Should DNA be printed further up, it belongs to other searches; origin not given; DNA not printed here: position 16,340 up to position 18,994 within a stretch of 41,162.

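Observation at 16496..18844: Replication module with no recognisable DNA polymerase: a PrimPol-PriCT-helicase fusion as candidate replicase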

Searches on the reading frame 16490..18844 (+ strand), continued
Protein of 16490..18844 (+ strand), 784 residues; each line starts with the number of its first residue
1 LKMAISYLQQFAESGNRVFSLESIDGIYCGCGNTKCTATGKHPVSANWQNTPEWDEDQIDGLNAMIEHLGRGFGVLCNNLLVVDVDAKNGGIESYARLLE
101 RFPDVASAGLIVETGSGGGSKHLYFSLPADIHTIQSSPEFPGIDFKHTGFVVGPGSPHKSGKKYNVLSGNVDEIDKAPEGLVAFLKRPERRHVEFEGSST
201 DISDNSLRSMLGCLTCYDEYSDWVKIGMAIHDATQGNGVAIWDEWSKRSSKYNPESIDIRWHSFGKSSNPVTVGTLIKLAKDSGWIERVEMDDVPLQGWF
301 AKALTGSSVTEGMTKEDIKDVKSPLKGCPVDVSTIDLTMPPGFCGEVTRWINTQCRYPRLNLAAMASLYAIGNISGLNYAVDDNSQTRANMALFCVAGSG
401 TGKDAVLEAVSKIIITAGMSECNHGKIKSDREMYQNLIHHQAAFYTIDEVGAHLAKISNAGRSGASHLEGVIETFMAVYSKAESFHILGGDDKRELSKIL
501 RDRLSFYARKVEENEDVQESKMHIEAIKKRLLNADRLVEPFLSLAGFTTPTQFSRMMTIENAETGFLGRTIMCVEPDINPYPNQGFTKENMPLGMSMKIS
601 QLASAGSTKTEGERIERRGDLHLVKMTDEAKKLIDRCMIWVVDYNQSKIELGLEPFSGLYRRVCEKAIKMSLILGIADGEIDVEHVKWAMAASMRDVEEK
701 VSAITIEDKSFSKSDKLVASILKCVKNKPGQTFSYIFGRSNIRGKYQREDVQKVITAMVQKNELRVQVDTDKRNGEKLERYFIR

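Call 83: fold_search(model_id=the predicted structure, library=pdb)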
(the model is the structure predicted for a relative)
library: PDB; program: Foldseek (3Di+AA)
matches with E <= 10: 616; with E <= 0.001: 13
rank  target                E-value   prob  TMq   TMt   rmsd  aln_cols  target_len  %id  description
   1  9aam_MODEL_1_B        1.6e-05  1.00  0.18  0.39  13.7       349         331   16  Integrated Structure of pRN1 DNA Primase in Complex with the First Two Base Pairs  (released 2026-03-25)
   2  1rni                  9.6e-05  1.00  0.17  0.57   4.1       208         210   19  Bifunctional DNA primase/polymerase domain of ORF904 from the archaeal plasmid pRN1 (released 2004-01-27)
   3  3m1m                  1.0e-04  1.00  0.17  0.39  16.2       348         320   14  Crystal structure of the primase-polymerase from Sulfolobus islandicus (released 2010-06-16)
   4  9e2w_7                1.1e-04  1.00  0.24  0.29   7.3       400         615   12  Cryo-EM structure of yeast CMG helicase stalled at G4-containing DNA template, state 1 (released 2025-03-26)
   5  9gjw_7                1.7e-04  1.00  0.25  0.29  14.9       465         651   13  OCCM maturation intermediate stalled with an Arginine Finger mutation in Mcm2 (released 2025-03-05)
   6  8s0e_7                2.2e-04  1.00  0.20  0.39  19.0       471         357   11  H. sapiens OCCM bound to double stranded DNA (released 2024-10-02)
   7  1ro0                  3.0e-04  1.00  0.17  0.54   5.0       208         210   18  Bifunctional DNA primase/polymerase domain of ORF904 from the archaeal plasmid pRN1- Triple mutant F50M/L107M/L110M SeMe (released 2004-01-27)
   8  9e2x_5                3.9e-04  1.00  0.23  0.27  18.0       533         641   10  Cryo-EM structure of yeast CMG helicase stalled at G4-containing DNA template, state 2 (released 2025-03-19)
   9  7qhs_7                4.3e-04  1.00  0.26  0.30   8.1       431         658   11  S. cerevisiae CMGE nucleating origin DNA melting (released 2022-06-15)
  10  8w7s_7                5.7e-04  1.00  0.27  0.32   6.0       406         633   12  Yeast replisome in state IV (released 2023-12-20)
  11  7tji_I                6.8e-04  0.97  0.10  0.19  22.2       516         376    9  S. cerevisiae ORC bound to 84 bp ARS1 DNA and Cdc6 (state 2) with flexible Orc6 N-terminal domain (released 2022-10-05)
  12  6mii_B                8.9e-04  1.00  0.24  0.31  14.2       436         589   14  Crystal structure of minichromosome maintenance protein MCM/DNA complex (released 2019-07-24)
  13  7tjh_I                8.9e-04  0.93  0.10  0.19  21.9       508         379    9  S. cerevisiae ORC bound to 84 bp ARS1 DNA and Cdc6 (state 1) with flexible Orc6 N-terminal domain (released 2022-10-05)
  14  6mii_E                1.0e-03  1.00  0.24  0.31  11.7       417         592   13  Crystal structure of minichromosome maintenance protein MCM/DNA complex (released 2019-07-24)
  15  9nuk_A                1.1e-03  1.00  0.25  0.32   7.1       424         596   12  SsoPfMCM:DNA class 2a from merged particles (released 2026-03-25)
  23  6k9a                  2.0e-03  1.00  0.16  0.37  13.2       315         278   13  The complex of NrS-1 N terminal domain (1-305) with dGTP (released 2020-06-17)
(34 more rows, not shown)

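Call 91: get_annotated_region(hit=H36, flank=12000)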
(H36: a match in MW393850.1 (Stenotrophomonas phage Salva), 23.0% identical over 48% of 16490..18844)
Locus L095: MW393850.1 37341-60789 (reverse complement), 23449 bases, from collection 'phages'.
description: Stenotrophomonas phage Salva, complete genome.
organism: Stenotrophomonas phage Salva (NCBI taxid 2801524)
taxonomy: Viruses; Duplodnaviria; Heunggongvirae; Uroviricota; Caudoviricetes; Beaumontvirinae; Salvavirus; Salvavirus salva
host: Stenotrophomonas maltophilia; source: soil sample; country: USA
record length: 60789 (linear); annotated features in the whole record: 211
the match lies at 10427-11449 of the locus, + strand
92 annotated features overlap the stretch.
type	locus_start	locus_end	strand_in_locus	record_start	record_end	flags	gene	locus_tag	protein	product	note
regulatory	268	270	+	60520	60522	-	-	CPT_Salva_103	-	ribosome_binding_site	-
CDS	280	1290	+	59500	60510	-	-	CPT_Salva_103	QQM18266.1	hypothetical protein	-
regulatory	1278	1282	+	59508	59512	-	-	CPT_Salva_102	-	ribosome_binding_site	-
CDS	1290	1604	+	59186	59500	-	-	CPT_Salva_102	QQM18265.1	hypothetical protein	-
regulatory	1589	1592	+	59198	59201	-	-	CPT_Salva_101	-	ribosome_binding_site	-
CDS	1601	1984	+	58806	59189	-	-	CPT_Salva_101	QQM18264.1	hypothetical protein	-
regulatory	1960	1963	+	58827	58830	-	-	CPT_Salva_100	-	ribosome_binding_site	-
CDS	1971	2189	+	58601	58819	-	-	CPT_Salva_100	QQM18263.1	hypothetical protein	-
regulatory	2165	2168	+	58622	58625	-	-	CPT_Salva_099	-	ribosome_binding_site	-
CDS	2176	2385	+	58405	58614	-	-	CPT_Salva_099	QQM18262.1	hypothetical protein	-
regulatory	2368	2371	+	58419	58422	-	-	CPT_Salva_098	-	ribosome_binding_site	-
CDS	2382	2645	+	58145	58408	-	-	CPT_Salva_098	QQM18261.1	hypothetical protein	-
regulatory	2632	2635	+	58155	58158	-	-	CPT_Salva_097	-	ribosome_binding_site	-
CDS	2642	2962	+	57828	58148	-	-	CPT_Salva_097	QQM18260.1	hypothetical protein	-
regulatory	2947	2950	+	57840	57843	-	-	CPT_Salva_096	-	ribosome_binding_site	-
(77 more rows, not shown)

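Call 92: search_protein_families(library=pfam, proteins=[L095:9407-11788:+, L095:22294-23448:+, L095:18489-20291:+, L095:17403-18371:+, L002:23072-23911:+, L002:24380-24898:+, L002:23883-24359:+, L002:24959-25333:+], max_evalue=0.001)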
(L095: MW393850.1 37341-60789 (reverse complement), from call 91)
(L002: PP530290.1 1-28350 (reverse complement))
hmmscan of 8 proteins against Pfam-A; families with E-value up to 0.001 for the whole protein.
L095:9407-11788:+ (794 aa): 2 families
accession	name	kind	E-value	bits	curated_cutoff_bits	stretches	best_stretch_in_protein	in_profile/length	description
PF13148.11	DUF3987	-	8.8e-08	32.1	27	1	530-676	197-350/364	Protein of unknown function (DUF3987)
PF22763.1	NrS1-1_pol-like_HBD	-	1.2e-06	28.8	27.9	1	237-284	2-52/64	NrS-1 polymerase HBD domain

L095:22294-23448:+ (385 aa): 0 families

L095:18489-20291:+ (601 aa): 3 families
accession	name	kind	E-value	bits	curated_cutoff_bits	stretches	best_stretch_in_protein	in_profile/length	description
PF04851.21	ResIII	-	1.8e-12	47.9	22.5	1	2-121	39-162/164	Type III restriction enzyme, res subunit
PF00271.37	Helicase_C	-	3.3e-08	34.2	23.5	1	243-331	21-108/110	Helicase conserved C-terminal domain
PF00270.35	DEAD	-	5.1e-05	23.5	26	1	8-121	37-160/167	DEAD/DEAH box helicase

L095:17403-18371:+ (323 aa): 0 families

L002:23072-23911:+ (280 aa): 5 families
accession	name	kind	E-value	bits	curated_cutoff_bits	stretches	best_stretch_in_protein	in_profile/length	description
PF13479.12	AAA_24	-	1.9e-27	96.8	27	1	15-239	4-188/195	AAA domain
PF13481.12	AAA_25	-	1.1e-06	28.9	27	0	73-163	125-191/195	AAA domain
PF13401.12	AAA_22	-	4.2e-05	24.3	27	1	13-103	5-96/130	AAA domain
PF13238.12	AAA_18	-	0.00022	22.1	29.4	1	16-102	1-82/128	AAA domain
PF06745.19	ATPase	-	0.00048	20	26.6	0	66-108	95-137/231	KaiC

L002:24380-24898:+ (173 aa): 1 family
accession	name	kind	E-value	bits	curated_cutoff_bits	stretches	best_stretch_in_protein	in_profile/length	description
PF05037.18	DUF669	-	9.2e-06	26.3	21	1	23-140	10-126/138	Protein of unknown function (DUF669)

L002:23883-24359:+ (159 aa): 1 family
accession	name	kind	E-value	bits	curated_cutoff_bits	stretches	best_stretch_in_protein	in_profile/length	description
PF05565.16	Sipho_Gp157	-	3.3e-38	131.7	28.6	1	3-157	2-160/162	Siphovirus Gp157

L002:24959-25333:+ (125 aa): 1 family
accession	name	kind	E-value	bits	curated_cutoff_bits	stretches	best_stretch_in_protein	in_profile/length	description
PF11672.13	DUF3268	-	3.2e-36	124.8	28.4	1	4-120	3-118/121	zinc-finger-containing domain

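Call 95: search_protein_families(library=pfam, proteins=[L010:14770-15372:+, L009:8375-8926:-], max_evalue=0.01)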
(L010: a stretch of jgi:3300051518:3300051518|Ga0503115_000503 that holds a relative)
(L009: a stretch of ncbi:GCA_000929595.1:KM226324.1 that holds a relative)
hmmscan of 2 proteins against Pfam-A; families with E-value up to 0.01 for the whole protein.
L010:14770-15372:+ (200 aa): 0 families

L009:8375-8926:- (183 aa): 1 family
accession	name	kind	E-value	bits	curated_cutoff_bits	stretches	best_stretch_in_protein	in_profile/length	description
PF05037.18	DUF669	-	0.0002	21.9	21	1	40-151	26-122/138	Protein of unknown function (DUF669)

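Call 100: fold_search(model_id=the predicted structure, library=viral)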
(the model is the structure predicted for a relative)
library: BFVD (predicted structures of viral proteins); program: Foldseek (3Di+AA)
matches with E <= 10: 616; with E <= 0.001: 103
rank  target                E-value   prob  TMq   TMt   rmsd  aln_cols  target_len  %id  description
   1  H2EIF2               4.9e-100  1.00  0.59  0.59  10.1       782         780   74  Putative bifunctional DNA primase/polymerase [Brucella phage Pr]
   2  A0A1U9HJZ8            1.3e-57  1.00  0.34  0.51  12.4       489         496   77  (no name in the UniProt tables at hand)
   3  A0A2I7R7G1            5.0e-50  1.00  0.51  0.52  20.9       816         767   25  (no name in the UniProt tables at hand)
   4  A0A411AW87            3.0e-35  1.00  0.43  0.36  35.5       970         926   18  DNA primase/polymerase [Pantoea phage vB_PagM_LIET2]
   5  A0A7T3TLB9            7.2e-29  1.00  0.38  0.35  28.4       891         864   16  (no name in the UniProt tables at hand)
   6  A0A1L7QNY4            8.0e-27  1.00  0.26  0.81   4.0       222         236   70  Putative DNA primase/polymerase [Brucella phage R/C]
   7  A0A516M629            1.9e-24  1.00  0.43  0.47  26.1       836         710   12  (no name in the UniProt tables at hand)
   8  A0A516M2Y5            3.1e-24  1.00  0.42  0.41  23.1       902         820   15  (no name in the UniProt tables at hand)
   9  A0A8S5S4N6            4.5e-22  1.00  0.40  0.42  26.8       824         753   15  NrS-1 polymerase-like HBD domain-containing protein [Siphoviridae sp. ctJ7x27]
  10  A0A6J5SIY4            4.8e-21  1.00  0.39  0.42  17.6       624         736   16  Archaeal primase DnaG/twinkle, TOPRIM domain [uncultured Caudovirales phage]
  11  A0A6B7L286            1.4e-19  1.00  0.39  0.38  24.1       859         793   14  (no name in the UniProt tables at hand)
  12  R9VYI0                4.2e-19  1.00  0.46  0.40  33.0       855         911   14  Putative DNA primase [Serratia phage Eta]
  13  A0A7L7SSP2            2.7e-18  1.00  0.36  0.34  29.6       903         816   13  (no name in the UniProt tables at hand)
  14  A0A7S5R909            1.2e-17  1.00  0.37  0.36  26.8       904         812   13  (no name in the UniProt tables at hand)
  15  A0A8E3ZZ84            5.2e-17  1.00  0.45  0.69   5.4       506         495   17  Replicative DNA helicase [Salmonella phage LPSTLL]
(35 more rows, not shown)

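Call 101: find_related_loci(query=A4, collection=viral_contigs, flank=10000)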
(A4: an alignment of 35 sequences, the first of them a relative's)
Query A4 (782 aa) in viral_contigs; peptide patterns used: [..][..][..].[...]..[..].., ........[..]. (x = any residue, [..] = any of these).
599 stretches matched a pattern (row limit reached: there are more); 530 encode a relative of the query (tblastn E <= 1e-3); the best 80 are kept; 79 distinct loci.
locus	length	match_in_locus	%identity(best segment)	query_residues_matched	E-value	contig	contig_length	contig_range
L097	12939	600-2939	74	1-782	0e+0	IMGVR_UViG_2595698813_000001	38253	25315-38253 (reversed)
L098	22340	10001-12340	74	1-782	0e+0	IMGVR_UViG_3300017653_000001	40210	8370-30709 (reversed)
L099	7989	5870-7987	76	1-707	0e+0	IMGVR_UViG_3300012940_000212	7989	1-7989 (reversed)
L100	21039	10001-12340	74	1-782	0e+0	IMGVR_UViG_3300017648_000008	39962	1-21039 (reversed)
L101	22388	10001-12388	42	3-779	0e+0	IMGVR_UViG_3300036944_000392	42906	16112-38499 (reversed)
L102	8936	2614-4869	42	4-781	0e+0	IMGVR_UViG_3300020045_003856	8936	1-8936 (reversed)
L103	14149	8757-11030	42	7-782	0e+0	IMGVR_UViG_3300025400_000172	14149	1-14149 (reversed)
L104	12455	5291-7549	42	8-780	0e+0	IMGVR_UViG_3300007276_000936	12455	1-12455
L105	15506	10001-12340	41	7-779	0e+0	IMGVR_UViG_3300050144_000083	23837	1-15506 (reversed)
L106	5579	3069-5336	41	3-780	0e+0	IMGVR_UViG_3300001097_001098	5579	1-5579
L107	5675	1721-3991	40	3-776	0e+0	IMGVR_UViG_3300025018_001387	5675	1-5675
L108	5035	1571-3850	42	7-772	0e+0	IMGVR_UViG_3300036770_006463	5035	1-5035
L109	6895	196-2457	40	9-775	0e+0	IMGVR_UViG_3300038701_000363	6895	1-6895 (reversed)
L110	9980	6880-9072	41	7-757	0e+0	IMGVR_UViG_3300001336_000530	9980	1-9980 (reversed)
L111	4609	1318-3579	40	7-778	0e+0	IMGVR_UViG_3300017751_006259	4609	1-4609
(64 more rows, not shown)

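Call 106: find_encoding_contigs(protein=P0074, flank=10000, max_places=1)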
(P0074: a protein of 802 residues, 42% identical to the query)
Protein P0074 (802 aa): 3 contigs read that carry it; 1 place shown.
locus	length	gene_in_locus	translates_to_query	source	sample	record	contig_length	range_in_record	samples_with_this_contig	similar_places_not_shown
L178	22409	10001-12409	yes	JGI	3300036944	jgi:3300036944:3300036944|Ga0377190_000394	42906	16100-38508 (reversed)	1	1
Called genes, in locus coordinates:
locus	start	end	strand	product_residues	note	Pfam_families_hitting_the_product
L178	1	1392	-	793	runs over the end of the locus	-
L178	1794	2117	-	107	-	-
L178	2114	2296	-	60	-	-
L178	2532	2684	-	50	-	-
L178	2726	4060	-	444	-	-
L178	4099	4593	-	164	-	-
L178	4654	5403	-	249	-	PF01555:N6_N4_Mtase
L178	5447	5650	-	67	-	-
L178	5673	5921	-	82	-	-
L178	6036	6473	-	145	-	PF20901:Sf6_terminase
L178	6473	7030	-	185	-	-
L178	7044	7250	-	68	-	-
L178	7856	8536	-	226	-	PF07750:GcrA (weak)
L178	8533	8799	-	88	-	-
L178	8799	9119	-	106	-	-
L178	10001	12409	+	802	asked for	PF09250:Prim-Pol, PF08707:PriCT_2, PF13148:DUF3987 (faint)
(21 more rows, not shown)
